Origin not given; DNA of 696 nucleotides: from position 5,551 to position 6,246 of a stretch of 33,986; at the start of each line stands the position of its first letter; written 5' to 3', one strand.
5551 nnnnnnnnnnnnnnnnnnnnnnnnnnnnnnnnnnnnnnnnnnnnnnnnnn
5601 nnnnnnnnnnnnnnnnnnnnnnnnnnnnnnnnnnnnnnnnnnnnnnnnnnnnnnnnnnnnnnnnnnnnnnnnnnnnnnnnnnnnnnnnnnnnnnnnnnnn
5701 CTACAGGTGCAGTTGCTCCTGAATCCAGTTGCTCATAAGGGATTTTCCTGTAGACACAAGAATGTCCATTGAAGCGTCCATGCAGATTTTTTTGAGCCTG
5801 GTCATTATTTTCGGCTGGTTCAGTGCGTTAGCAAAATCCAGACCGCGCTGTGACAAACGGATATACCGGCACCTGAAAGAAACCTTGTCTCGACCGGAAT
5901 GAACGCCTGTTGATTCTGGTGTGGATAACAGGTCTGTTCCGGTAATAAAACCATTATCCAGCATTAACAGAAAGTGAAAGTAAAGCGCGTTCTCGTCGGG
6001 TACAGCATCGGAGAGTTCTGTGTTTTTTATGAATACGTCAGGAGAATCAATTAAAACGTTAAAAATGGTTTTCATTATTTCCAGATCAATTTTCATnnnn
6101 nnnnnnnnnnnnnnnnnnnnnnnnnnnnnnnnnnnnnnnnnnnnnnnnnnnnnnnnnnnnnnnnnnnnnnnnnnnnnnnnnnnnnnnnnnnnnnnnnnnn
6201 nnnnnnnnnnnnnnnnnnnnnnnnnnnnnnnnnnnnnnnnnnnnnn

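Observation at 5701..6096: Single reverse-oriented, AT-rich gene embedded in the early operon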

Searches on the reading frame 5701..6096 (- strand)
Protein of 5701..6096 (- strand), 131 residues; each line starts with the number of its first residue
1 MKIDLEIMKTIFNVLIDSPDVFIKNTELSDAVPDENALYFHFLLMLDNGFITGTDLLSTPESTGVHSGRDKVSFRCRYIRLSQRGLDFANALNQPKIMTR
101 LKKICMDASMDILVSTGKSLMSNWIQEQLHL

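Call 5: search_protein_families(library=pfam, proteins=[window:5701-6096:-], max_evalue=0.1)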
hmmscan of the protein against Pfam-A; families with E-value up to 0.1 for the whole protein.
window:5701-6096:- (131 aa): 0 families

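Call 7: search_protein_families(library=phrogs, proteins=[window:5701-6096:-], max_evalue=0.1)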
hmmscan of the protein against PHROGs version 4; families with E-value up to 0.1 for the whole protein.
window:5701-6096:- (131 aa): 1 family
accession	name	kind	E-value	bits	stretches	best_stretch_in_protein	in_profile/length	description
phrog_585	-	unknown function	1.5e-11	45.7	1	1-130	1-126/128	-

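Call 8: search_protein_families(library=padloc, proteins=[window:5701-6096:-], max_evalue=1)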
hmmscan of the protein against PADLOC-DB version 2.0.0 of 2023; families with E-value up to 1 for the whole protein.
window:5701-6096:- (131 aa): 0 families

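Call 9: search_protein_families(library=ncbifam, proteins=[window:5701-6096:-], max_evalue=1)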
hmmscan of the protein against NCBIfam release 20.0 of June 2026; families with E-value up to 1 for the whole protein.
window:5701-6096:- (131 aa): 0 families

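Call 12: find_homologous_proteins(query=window:5701-6096:-)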
Query window:5701-6096:- (131 aa): 1 proteins with E <= 0.001 among 12 candidates.
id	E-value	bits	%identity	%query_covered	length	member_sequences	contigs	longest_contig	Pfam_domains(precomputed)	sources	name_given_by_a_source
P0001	4.2e-80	283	99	100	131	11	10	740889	-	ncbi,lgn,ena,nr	ncbi:hypothetical protein XV41_00760 [Salmonella enterica subsp. enterica serovar Enteritidis]|nr:hy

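Call 13: search_solved_structures(query=window:5701-6096:-, max_evalue=10)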
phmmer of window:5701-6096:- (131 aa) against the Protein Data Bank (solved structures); distinct sequences matched with E-value up to 10: 1.
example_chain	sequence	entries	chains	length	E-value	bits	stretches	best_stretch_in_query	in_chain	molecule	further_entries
1h78_A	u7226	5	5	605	0.69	13.1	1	20-68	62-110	ANAEROBIC RIBONUCLEOTIDE-TRIPHOSPHATE REDUCTASE LARGE CHAIN | ANAEROBIC RIBONUCLEOTIDE-TRIPHOSPHATE REDUCTASE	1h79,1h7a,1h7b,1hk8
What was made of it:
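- Tried and rejected: Direct family assignment of the window protein by Pfam, NCBIfam, PADLOC and PDB sequence search gave nothing (calls 5, 8, 9, 13).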

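Call 22: search_dna_similar(query=window:5701-6096:-, collection=phages, mode=protein, max_evalue=0.01, max_rows=40)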
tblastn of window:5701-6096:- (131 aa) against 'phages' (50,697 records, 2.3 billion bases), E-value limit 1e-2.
Records with a match: 2; places in all: 2; records where one place covers at least 80% of the query: 2.
Best place of each record, by identity: <60% 2.
By first word of the organism name: Klebsiella 1; Yersinia 1.
By host as written in the record: Klebsiella pneumoniae 1; Yersinia pestis EV76-CN 1.
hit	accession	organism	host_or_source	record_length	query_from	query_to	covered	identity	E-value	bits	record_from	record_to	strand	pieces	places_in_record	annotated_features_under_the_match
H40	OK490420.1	Klebsiella phage Kp4866-3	Klebsiella pneumoniae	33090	1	131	100%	45.0%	3e-27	110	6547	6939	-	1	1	record has no annotation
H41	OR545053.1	Yersinia phage vB_YpM_39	Yersinia pestis EV76-CN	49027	1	131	100%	27.5%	8e-6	49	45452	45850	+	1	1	hypothetical protein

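Call 23: get_annotated_region(hit=H40, flank=3500)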
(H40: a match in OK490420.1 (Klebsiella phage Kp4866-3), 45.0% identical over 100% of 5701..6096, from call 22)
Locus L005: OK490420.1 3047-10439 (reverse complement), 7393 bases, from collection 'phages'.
description: UNVERIFIED: Klebsiella phage Kp4866-3, complete genome.
organism: Klebsiella phage Kp4866-3 (NCBI taxid 2895877)
taxonomy: Viruses; Duplodnaviria; Heunggongvirae; Uroviricota; Caudoviricetes
host: Klebsiella pneumoniae; source: -; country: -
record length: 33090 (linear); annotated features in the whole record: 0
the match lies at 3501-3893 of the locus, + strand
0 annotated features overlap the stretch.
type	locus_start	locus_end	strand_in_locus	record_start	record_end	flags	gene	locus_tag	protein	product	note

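Call 24: get_annotated_region(hit=H41, flank=4000)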
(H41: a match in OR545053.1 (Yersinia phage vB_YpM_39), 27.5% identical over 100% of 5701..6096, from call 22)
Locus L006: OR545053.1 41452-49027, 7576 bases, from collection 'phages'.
description: Yersinia phage vB_YpM_39, complete genome.
organism: Yersinia phage vB_YpM_39 (NCBI taxid 3092593)
taxonomy: Viruses
host: Yersinia pestis EV76-CN; source: -; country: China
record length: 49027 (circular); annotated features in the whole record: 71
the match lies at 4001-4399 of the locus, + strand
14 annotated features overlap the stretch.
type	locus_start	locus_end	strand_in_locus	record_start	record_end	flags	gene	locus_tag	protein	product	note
CDS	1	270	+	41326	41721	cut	-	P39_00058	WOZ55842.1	hypothetical protein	-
CDS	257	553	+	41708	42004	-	-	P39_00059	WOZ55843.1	hypothetical protein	-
CDS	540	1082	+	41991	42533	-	-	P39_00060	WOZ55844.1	hypothetical protein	-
CDS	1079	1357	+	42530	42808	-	-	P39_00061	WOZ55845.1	hypothetical protein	-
tRNA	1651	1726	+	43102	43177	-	-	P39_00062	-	tRNA-Met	-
CDS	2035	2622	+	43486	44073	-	-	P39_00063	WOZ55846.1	hypothetical protein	-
CDS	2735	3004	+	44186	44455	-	-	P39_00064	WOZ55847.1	hypothetical protein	-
CDS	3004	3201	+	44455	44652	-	-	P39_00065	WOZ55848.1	hypothetical protein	-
CDS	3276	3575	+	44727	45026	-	-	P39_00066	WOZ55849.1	hypothetical protein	-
CDS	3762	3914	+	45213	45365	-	-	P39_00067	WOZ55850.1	hypothetical protein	-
CDS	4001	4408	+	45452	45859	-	-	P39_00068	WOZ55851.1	hypothetical protein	-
CDS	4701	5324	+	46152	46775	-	-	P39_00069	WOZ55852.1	hypothetical protein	-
CDS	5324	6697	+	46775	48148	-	-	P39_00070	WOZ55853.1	hypothetical protein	-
CDS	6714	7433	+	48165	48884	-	-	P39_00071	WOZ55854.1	hypothetical protein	-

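Call 28: search_protein_representatives(protein=window:5701-6096:-)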
Query: 131 residues. Proteins with E-value up to 0.001 (for the whole library): 56; up to 1e-10: 6; up to 1e-30: 1. The best 56 are listed.
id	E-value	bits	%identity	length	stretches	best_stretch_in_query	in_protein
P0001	1.3e-80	283.4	99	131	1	1-131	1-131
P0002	3.7e-23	98.0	45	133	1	1-126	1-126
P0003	2.2e-12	63.2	37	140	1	1-130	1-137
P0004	5.9e-12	61.8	37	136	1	1-129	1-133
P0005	6.6e-12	61.6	37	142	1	1-129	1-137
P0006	4.7e-11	58.9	36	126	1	1-121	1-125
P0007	1.5e-10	57.3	35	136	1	1-129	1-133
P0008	2.3e-10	56.6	34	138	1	1-129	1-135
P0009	3.3e-09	52.9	33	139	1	1-123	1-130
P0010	3.9e-09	52.7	32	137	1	1-129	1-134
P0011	5.1e-09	52.3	30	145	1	1-128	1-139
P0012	6.6e-09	51.9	34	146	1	1-128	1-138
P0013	4.8e-08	49.1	32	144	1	1-127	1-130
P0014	5.5e-08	49.0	29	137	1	1-131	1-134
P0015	3.6e-07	46.3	33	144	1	1-129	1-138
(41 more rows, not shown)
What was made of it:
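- There are 56 representatives, all 125-146 aa and full length (call 28).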

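Call 30: search_protein_families(library=pfam, alignment_id=A1, max_evalue=1)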
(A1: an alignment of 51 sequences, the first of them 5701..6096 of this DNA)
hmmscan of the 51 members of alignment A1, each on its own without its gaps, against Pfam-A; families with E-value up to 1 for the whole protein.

A. member 1, window:5701-6096:- (131 aa): 0 families

B. families by the number of members that match (of 51 scanned): 20 families
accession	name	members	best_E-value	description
PF10711.15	DUF2513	46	1.7e-13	Hypothetical protein (DUF2513)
PF20832.2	Reov_VP3_MTase2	3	0.019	Reovirus VP3 protein, Methyltransferase domain 2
PF02152.23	FolB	2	0.13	Dihydroneopterin aldolase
PF09639.16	YjcQ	1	0.0037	YjcQ protein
PF06856.16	AcMNPV_Orf17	1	0.0046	Autographa californica nuclear polyhedrosis virus (AcMNPV), Orf17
PF14613.12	HAM1_C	1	0.015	HAM1-like, C-terminal domain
PF18430.7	DBD_HTH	1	0.034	Putative DNA-binding domain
PF18886.6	DUF5649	1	0.043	Repeats of unknown function (DUF5649)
PF09951.15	Imm33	1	0.045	Immunity protein Imm33 domain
PF16198.10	TruB_C_2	1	0.046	tRNA pseudouridylate synthase B C-terminal domain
PF20203.3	DUF6565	1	0.048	Domain of unknown function (DUF6565)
PF21708.4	Glyco_hydro_59_C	1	0.07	Galactocerebrosidase, C-terminal lectin domain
PF24531.2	ANC1_spectrin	1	0.1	Nuclear anchorage protein 1, spectrin repeat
PF05266.19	DUF724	1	0.11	Protein of unknown function (DUF724)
PF15648.12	Tox-REase-5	1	0.12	Restriction endonuclease fold toxin 5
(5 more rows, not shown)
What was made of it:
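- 5701..6096 (-): CDS of a 131-aa divergent DUF2513 / phrog_585 winged-helix protein (WP_095628579.1-like). 46 of 51 homologs hit PF10711 (call 30).
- On Pfam DUF2513 (PF10711): 46 of 51 phmmer homologs match PF10711, best E=1.7e-13 (calls 28, 30).
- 46 of 51 hit PF10711 (call 30).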

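Call 31: search_solved_structures(query=A1, max_evalue=10, show_alignments=2)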
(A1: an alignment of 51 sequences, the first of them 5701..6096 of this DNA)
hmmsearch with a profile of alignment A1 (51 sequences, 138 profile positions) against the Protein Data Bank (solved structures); distinct sequences matched with E-value up to 10: 4.
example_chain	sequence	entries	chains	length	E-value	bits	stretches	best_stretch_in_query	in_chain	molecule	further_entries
9w4r_A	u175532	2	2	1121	0.14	15.2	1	52-115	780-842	Terminal uridylyltransferase 4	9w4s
8ost_A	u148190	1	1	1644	0.23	14.5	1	52-115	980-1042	Terminal uridylyltransferase 4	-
4hu8_A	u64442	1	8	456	1.2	12.2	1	36-130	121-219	GH10 Xylanase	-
3cdh_A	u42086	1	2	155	1.4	11.9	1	62-99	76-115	Transcriptional regulator, MarR family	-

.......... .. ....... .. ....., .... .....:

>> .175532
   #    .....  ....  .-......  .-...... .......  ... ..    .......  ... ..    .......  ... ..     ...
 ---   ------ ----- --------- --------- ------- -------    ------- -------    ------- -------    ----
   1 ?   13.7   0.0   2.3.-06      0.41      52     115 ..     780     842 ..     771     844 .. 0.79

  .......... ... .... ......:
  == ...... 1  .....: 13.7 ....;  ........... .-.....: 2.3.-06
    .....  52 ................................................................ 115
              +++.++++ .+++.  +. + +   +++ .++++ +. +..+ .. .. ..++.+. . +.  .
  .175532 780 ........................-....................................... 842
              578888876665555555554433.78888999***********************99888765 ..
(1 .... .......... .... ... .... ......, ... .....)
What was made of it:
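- Tried and rejected: A profile search of PDB sequences gave only chance-level hits (call 31).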

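Call 32: find_homologous_proteins(query=A1, max_evalue=0.001)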
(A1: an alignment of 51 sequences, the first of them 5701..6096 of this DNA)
Query A1 (51 sequences) (131 aa, profile of the alignment): 65 proteins with E <= 0.001 among 1436 candidates.
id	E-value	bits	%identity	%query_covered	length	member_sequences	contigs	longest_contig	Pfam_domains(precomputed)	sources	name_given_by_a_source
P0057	3.0e-37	145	27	98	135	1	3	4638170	PF10711.16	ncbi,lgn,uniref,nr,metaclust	ncbi:DUF2513 domain-containing protein [Thiothrix nivea]|uniref:DUF2513 domain-containing protein n=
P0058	3.5e-37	145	24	99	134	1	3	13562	PF10711.16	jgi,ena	-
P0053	1.2e-35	140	25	99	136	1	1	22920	PF10711.16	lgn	-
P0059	1.5e-35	140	22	100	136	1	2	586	PF10711.16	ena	-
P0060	5.7e-35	138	26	98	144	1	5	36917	PF10711.16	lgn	-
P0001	8.8e-35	137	99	100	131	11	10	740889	-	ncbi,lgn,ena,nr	ncbi:hypothetical protein XV41_00760 [Salmonella enterica subsp. enterica serovar Enteritidis]|nr:hy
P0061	1.3e-34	137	26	98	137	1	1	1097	PF10711.16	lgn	-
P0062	1.5e-34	137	25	98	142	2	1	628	PF10711.16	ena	-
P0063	1.6e-34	137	28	98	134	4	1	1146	PF10711.16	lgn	-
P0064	1.8e-34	136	25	98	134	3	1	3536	PF10711.16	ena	-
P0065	2.1e-34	136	21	98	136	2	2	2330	PF10711.16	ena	-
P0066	6.1e-34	135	29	98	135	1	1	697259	PF10711.16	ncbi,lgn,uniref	ncbi:DUF2513 domain-containing protein [Mangrovibacter phragmitis]|uniref:DUF2513 domain-containing 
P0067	7.9e-34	134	28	98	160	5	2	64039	PF10711.16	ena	-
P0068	8.3e-34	134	26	98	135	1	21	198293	PF10711.16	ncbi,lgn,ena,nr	ncbi:MAG: DUF2513 domain-containing protein [Enterobacteriaceae bacterium]|nr:DUF2513 domain-contain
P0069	1.7e-33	133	31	98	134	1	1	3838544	PF10711.16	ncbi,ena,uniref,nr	ncbi:DUF2513 domain-containing protein [Edwardsiella piscicida]|uniref:DUF2513 domain-containing pro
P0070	1.9e-33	133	30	98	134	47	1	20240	PF10711.16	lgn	-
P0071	5.7e-33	132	22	98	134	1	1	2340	PF10711.16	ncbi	ncbi:MAG: DUF2513 domain-containing protein [Burkholderiales bacterium]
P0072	5.7e-33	132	26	85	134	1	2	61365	PF10711.16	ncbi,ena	-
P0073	5.8e-33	132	24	98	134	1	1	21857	PF10711.16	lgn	-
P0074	9.6e-33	131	28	98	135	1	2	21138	PF10711.16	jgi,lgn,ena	-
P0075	1.2e-32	130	30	98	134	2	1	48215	PF10711.16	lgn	-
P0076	1.8e-32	130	28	98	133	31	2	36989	PF10711.16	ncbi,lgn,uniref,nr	ncbi:Uncharacterised protein [Escherichia coli]|uniref:DUF2513 domain-containing protein n=1 Tax=Esc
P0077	2.0e-32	130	29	98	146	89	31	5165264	PF10711.16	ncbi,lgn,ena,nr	ncbi:Uncharacterised protein [Klebsiella pneumoniae]|nr:Uncharacterised protein [Klebsiella pneumoni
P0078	2.1e-32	130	28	98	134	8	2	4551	PF10711.16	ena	-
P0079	2.7e-32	129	29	98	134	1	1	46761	PF10711.16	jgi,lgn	jgi:hypothetical protein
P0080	6.3e-32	128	26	98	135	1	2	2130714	PF10711.16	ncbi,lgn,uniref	ncbi:DUF2513 domain-containing protein [Pectobacterium sp. S5]|uniref:DUF2513 domain-containing prot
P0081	6.5e-32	128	29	98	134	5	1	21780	PF10711.16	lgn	-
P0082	6.7e-32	128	25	98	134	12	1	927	PF10711.16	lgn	-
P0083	3.1e-31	126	27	98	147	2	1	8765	PF10711.16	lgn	-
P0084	3.4e-31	126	27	98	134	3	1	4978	PF10711.16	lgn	-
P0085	5.0e-31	125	27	98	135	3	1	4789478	PF10711.16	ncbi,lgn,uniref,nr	ncbi:DUF2513 domain-containing protein [Kosakonia sp. CCTCC M2018092]|uniref:DUF2513 domain-containi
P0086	1.5e-30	124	27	98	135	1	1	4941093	PF10711.16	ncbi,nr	ncbi:DUF2513 domain-containing protein [Pectobacteriaceae bacterium C52]|nr:DUF2513 domain-containin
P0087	1.9e-30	123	28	98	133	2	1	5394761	PF10711.16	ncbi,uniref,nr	ncbi:DUF2513 domain-containing protein [Klebsiella oxytoca]|uniref:DUF2513 domain-containing protein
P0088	2.2e-30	123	28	98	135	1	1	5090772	PF10711.16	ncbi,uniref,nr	ncbi:DUF2513 domain-containing protein [Brenneria uluponensis]|uniref:DUF2513 domain-containing prot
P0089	2.2e-30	123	27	98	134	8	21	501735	PF10711.16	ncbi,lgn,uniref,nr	ncbi:DUF2513 domain-containing protein [Citrobacter freundii]|uniref:DUF2513 domain-containing prote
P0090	2.4e-30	123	29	98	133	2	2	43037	PF10711.16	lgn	-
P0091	3.0e-30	123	28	98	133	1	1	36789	PF10711.16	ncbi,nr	ncbi:TPA: DUF2513 domain-containing protein [Klebsiella pneumoniae]|nr:DUF2513 domain-containing pro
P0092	3.1e-30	123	29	98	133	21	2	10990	PF10711.16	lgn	-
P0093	3.8e-30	122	25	98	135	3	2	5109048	PF10711.16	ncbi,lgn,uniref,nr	ncbi:DUF2513 domain-containing protein [Citrobacter pasteurii]|uniref:DUF2513 domain-containing prot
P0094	4.9e-30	122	28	98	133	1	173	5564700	PF10711.16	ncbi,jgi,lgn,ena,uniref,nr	ncbi:DUF2513 domain-containing protein [Klebsiella pneumoniae]|uniref:DUF2513 domain-containing prot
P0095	5.3e-30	122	28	98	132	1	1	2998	PF10711.16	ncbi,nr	ncbi:TPA: DUF2513 domain-containing protein, partial [Klebsiella pneumoniae]|nr:DUF2513 domain-conta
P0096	6.8e-30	122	28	98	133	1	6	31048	PF10711.16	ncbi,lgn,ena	-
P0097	1.0e-29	121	30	98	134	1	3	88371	PF10711.16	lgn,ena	-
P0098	1.3e-29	121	27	98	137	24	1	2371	PF10711.16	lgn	-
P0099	2.5e-29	120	23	98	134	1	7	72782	PF10711.16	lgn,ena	-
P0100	4.2e-29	119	27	98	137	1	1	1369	PF10711.16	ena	-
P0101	1.3e-28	117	27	98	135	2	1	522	PF10711.16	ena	-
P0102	2.8e-28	116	27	97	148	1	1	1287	PF10711.16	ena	-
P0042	3.0e-28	116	27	96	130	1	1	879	PF10711.16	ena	-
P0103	1.7e-26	111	28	93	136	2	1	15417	PF10711.16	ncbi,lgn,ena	-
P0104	6.0e-26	109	26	98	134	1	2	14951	PF10711.16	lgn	-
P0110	6.0e-23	99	27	92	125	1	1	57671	-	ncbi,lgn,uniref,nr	ncbi:DUF2513 domain-containing protein [Aliarcobacter butzleri]|uniref:Uncharacterized protein n=1 T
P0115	2.9e-20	90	-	-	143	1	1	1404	PF10711.16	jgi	jgi:hypothetical protein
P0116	6.6e-17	80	-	-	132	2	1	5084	PF10711.16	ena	-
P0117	3.3e-14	71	33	39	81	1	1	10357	PF10711.16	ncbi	ncbi:DUF2513 domain-containing protein, partial [Klebsiella pneumoniae]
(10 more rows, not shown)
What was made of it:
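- Closest known: Pfam DUF2513. Same: The homology is transitive and profile-level (calls 30, 32).
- The family profile retrieves DUF2513-annotated proteins at E down to 3e-37 (call 32). Profile matches to a family of 56 or more clusters (calls 28, 32).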

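Call 37: find_encoding_contigs(protein=P0001, flank=6000, max_places=8)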
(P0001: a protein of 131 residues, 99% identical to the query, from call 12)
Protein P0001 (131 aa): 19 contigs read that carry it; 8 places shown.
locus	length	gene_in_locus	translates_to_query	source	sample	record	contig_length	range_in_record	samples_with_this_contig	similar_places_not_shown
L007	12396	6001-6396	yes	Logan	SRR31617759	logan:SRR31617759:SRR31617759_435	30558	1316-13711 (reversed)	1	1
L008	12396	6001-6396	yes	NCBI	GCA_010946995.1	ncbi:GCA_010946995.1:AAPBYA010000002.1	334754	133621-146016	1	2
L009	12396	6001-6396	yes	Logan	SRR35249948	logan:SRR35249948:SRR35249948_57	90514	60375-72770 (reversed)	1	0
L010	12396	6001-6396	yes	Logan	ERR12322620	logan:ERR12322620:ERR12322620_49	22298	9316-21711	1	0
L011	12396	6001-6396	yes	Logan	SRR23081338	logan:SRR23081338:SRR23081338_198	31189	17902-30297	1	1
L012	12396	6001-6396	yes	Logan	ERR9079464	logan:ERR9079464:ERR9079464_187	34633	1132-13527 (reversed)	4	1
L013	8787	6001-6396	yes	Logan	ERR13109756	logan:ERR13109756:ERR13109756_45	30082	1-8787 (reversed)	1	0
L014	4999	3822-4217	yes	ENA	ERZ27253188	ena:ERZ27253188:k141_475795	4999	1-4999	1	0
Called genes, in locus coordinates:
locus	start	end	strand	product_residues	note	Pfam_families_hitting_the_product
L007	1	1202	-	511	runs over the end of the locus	PF03237:Terminase_6N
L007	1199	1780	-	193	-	PF11985:Phage_Mu_Gp27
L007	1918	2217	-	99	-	-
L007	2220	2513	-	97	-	-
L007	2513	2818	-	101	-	PF10805:DUF2730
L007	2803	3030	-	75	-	PF01258:zf-dskA_traR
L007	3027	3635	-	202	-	-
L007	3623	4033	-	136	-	-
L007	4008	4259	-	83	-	PF26867:Phage_Mu_gp18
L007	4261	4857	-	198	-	PF05838:Glyco_hydro_108, PF09374:PG_binding_3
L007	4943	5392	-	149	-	PF08765:Mor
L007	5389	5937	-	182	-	PF06252:GemA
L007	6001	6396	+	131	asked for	-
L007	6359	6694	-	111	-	-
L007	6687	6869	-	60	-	-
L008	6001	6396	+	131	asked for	-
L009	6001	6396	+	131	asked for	-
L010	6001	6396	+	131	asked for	-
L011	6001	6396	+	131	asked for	-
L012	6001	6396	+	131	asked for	-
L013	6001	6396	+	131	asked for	-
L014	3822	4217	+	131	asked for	-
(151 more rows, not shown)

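Call 41: predict_structure(alignment_id=A2)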
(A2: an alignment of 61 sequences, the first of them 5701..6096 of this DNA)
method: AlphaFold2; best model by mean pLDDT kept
length: 131 residues; sequences in the alignment: 61
mean_pLDDT: 84.5   pTM: 0.78
mean pLDDT of the five models: 84.5, 84.4, 83.9, 83.8, 81.9
residues with pLDDT >= 90: 79; 70-90: 29; 50-70: 9; < 50: 14
segments of 3 or more residues with pLDDT < 50: 57-63, 65-68, 70-72
pLDDT, mean of each block of 10 residues (from residue 1): 94 95 88 91 92 63 45 68 96 96 88 93 92 71
secondary structure, 60 per line:
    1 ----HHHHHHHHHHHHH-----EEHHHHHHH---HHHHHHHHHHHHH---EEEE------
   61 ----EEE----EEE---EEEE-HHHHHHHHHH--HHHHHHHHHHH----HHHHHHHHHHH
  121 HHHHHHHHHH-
elements in order: H5-17 H25-31 H35-47 E51-54 E65-67 E72-74 E78-81 H83-92 H95-105 H110-130
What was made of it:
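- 5701..6096 (-): AF2 model with pLDDT 84.5 (call 41).
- A confident fold (call 41).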
